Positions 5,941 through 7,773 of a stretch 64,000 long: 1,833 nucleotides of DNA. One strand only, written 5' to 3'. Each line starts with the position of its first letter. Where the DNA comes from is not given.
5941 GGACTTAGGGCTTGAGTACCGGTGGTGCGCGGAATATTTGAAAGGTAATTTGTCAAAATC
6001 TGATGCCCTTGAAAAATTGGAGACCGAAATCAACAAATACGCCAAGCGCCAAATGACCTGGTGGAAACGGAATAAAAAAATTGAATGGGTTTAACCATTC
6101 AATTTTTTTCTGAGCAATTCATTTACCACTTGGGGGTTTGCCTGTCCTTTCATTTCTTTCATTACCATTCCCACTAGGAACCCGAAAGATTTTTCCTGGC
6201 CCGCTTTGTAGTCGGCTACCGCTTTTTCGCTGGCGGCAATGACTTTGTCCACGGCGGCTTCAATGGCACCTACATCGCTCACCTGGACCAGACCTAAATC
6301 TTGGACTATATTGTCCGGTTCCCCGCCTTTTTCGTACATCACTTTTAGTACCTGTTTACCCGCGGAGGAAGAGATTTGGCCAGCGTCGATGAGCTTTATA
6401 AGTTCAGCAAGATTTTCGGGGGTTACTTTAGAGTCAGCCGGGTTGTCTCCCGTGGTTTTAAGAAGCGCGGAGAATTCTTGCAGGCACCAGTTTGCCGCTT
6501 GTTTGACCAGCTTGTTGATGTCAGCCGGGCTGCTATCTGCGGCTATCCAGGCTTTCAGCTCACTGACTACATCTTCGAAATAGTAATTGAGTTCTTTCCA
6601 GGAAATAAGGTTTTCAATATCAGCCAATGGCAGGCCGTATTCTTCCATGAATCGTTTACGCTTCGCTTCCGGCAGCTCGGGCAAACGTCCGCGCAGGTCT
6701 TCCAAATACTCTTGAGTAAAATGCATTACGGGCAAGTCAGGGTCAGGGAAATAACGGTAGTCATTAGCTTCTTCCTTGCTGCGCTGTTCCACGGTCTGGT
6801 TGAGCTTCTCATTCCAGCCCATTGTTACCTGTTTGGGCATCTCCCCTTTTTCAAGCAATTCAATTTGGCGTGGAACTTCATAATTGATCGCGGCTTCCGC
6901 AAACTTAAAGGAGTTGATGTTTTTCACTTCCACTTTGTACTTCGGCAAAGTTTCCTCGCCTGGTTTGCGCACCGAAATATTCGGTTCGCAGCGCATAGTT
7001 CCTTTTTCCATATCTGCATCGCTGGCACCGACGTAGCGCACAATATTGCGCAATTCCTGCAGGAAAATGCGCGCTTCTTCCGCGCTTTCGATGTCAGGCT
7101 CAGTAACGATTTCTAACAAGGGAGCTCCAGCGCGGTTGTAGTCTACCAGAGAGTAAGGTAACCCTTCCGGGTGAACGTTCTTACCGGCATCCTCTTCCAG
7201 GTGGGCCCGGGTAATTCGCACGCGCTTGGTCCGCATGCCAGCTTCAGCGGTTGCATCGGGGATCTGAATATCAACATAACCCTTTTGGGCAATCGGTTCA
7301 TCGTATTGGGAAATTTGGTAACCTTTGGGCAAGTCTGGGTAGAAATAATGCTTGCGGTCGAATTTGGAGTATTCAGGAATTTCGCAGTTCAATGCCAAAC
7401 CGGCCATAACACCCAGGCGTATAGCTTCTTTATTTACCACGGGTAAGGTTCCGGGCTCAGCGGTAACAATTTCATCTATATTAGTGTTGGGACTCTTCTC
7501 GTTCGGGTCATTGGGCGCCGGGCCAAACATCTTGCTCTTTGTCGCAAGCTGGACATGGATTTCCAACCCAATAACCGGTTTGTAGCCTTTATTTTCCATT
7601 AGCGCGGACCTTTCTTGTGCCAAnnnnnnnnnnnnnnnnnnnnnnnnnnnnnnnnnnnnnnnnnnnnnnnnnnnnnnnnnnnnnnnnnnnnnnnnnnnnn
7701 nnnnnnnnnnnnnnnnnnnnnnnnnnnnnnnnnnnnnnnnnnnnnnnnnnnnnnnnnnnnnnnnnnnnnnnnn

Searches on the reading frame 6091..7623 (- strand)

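Call 36: search_protein_families(library=pfam, proteins=[window:6091-7623:-])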
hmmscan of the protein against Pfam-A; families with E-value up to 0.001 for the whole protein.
window:6091-7623:- (510 aa): 2 families
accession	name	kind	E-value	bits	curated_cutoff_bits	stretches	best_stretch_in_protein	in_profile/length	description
PF02934.20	GatB_N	-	3.4e-112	374.6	23.4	1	17-308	2-277/277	GatB/GatE catalytic domain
PF02637.23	GatB_Yqey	-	2.6e-48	164.1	27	1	373-508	13-148/148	GatB domain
